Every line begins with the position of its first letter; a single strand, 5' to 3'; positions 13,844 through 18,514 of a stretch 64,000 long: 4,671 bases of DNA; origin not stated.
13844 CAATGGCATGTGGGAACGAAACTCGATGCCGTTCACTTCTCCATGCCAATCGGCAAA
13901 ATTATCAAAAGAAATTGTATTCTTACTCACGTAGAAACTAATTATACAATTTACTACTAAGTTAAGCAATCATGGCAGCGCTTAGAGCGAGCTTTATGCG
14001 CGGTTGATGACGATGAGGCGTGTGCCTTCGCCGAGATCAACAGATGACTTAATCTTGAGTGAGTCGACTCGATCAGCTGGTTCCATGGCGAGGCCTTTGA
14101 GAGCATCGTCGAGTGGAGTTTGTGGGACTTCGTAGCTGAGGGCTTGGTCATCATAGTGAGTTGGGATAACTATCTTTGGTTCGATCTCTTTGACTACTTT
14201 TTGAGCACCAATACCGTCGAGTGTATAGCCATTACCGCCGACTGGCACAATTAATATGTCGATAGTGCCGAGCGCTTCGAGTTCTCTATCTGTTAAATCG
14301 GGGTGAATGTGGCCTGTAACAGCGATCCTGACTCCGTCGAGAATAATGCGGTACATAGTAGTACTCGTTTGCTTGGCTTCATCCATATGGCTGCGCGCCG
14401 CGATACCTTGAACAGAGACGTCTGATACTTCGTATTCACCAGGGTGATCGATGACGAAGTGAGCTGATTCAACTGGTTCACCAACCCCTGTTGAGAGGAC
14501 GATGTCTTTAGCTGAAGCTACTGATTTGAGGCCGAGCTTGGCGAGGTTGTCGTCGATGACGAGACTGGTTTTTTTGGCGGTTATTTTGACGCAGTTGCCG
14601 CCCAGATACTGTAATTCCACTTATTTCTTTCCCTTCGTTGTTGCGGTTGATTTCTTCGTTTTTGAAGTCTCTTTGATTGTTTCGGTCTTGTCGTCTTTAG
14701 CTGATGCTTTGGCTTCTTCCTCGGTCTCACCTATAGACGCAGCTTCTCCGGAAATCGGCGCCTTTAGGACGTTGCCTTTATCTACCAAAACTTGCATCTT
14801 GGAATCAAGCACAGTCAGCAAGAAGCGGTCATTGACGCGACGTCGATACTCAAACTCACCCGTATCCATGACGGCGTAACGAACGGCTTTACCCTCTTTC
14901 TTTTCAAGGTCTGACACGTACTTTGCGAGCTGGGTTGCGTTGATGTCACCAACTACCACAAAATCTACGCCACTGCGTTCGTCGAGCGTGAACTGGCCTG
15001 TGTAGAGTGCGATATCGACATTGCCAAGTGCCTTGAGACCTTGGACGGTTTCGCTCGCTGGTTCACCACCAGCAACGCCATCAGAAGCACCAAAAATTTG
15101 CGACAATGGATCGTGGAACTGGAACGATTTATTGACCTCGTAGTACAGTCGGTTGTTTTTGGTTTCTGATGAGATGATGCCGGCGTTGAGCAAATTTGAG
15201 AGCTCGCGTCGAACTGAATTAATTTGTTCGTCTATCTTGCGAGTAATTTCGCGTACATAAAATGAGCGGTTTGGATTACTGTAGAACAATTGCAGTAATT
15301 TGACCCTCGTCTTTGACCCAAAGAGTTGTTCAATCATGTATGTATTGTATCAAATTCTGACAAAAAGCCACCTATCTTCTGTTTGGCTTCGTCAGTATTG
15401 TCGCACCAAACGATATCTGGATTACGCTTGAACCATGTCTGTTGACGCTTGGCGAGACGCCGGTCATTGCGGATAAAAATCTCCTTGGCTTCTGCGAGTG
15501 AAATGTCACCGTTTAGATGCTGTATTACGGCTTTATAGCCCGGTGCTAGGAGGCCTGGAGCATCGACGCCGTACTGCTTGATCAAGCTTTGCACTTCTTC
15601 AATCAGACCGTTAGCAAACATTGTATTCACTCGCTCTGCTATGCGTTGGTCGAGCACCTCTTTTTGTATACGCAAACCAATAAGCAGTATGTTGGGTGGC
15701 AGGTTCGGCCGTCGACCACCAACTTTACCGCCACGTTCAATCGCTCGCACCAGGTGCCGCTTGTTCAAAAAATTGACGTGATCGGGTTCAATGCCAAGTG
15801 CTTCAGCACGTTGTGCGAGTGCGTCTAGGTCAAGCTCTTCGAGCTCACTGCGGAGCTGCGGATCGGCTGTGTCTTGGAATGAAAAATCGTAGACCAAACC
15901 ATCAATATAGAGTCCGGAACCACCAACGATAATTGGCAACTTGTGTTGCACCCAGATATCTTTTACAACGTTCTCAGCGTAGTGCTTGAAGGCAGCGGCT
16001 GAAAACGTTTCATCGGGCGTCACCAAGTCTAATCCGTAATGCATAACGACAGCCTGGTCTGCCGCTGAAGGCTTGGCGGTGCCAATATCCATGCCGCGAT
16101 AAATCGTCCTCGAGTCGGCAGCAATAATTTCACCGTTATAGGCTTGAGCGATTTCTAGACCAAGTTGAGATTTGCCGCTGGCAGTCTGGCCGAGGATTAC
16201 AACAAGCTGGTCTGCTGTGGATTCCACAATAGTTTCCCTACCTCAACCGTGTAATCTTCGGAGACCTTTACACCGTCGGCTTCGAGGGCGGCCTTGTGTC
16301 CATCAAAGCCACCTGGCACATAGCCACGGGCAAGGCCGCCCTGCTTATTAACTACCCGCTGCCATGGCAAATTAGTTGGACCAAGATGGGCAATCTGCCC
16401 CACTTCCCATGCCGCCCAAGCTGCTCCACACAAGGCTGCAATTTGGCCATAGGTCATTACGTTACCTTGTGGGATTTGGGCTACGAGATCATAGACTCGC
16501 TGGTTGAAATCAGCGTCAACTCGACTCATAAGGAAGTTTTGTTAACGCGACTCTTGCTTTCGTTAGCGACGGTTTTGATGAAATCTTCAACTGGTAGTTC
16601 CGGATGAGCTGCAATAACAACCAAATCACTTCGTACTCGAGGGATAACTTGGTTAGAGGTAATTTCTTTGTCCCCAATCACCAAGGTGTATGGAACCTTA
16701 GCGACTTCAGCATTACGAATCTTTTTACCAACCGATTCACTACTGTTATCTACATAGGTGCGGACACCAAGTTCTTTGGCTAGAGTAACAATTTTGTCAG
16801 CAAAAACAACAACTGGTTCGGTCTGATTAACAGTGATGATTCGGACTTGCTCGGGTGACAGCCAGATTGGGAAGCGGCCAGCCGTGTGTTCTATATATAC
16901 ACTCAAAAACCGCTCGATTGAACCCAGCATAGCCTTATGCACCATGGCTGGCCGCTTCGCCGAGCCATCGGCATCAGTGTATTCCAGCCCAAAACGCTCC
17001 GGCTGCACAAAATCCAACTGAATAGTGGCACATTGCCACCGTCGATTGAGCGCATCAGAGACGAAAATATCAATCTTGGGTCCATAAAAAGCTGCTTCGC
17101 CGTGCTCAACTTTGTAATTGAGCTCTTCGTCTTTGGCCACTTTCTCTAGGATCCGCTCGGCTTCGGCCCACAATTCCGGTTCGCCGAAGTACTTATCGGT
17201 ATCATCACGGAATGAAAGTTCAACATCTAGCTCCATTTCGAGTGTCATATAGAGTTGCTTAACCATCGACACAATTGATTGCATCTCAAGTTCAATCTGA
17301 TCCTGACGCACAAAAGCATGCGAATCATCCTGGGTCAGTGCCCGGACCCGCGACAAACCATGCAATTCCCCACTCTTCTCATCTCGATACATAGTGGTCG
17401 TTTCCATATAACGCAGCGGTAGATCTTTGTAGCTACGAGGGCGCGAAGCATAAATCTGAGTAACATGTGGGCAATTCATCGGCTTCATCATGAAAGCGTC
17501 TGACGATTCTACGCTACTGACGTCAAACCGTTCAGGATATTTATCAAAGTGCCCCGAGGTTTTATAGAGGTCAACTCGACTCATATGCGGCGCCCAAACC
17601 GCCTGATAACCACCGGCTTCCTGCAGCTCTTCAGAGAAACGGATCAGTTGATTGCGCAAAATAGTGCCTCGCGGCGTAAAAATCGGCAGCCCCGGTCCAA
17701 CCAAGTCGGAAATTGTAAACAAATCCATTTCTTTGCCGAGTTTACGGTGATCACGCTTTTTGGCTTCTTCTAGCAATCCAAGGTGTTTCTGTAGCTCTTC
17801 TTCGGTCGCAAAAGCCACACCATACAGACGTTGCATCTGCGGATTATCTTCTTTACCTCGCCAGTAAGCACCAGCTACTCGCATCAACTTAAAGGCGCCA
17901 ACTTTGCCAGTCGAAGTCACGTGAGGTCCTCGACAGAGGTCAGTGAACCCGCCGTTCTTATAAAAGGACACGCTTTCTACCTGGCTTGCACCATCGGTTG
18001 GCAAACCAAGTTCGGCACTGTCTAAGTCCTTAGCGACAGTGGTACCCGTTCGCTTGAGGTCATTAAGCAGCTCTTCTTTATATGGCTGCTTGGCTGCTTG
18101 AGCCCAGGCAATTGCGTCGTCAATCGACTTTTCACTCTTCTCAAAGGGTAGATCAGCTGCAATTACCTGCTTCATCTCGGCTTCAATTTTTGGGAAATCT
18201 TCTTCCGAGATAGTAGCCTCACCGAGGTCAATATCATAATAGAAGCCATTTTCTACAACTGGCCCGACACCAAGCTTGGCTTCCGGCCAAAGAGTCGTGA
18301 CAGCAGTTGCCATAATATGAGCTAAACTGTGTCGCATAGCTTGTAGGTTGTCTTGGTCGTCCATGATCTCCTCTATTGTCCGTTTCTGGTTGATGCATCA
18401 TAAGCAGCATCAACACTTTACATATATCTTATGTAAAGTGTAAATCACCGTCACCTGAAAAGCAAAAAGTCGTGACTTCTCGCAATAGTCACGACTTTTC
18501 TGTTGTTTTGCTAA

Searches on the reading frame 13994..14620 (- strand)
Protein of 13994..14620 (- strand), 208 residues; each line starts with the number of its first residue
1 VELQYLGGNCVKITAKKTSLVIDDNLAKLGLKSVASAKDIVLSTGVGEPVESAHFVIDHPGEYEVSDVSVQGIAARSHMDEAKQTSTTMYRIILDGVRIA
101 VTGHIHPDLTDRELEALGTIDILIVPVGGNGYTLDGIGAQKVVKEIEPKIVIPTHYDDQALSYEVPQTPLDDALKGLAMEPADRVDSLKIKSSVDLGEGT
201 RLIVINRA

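Call 61: search_protein_families(library=pfam, proteins=[window:13994-14620:-], max_evalue=0.001)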
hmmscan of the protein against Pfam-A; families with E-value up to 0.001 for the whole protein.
window:13994-14620:- (208 aa): 2 families
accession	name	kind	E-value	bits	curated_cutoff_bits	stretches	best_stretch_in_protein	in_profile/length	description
PF13483.12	Lactamase_B_3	-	5.7e-27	95.1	24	1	2-155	1-160/160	Beta-lactamase superfamily domain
PF12706.13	Lactamase_B_2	-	0.00048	20.2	27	1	55-156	88-200/200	Beta-lactamase superfamily domain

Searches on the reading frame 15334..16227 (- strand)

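Call 61: search_protein_families(library=pfam, proteins=[window:15334-16227:-], max_evalue=0.001)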
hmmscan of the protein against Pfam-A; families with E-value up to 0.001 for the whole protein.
window:15334-16227:- (297 aa): 1 family
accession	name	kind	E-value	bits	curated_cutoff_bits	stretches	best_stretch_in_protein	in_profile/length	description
PF01715.23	IPPT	-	1.4e-57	195.6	23.6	1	42-268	2-242/243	IPP transferase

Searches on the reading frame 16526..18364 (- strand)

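Call 19: search_protein_families(library=pfam, proteins=[window:16526-18364:-], max_evalue=0.001)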
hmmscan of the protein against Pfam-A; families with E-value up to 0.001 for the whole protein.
window:16526-18364:- (612 aa): 3 families
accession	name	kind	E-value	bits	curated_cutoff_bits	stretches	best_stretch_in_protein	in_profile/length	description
PF00587.30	tRNA-synt_2b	-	8.4e-41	140.4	29.3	1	286-493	6-178/179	tRNA synthetase class II core domain (G, H, P, S and T)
PF07973.19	tRNA_SAD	-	1.9e-15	57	24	1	132-181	1-44/44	Threonyl and Alanyl tRNA synthetase second additional domain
PF03129.25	HGTP_anticodon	-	2.3e-14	53.7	21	1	506-600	1-92/94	Anticodon binding domain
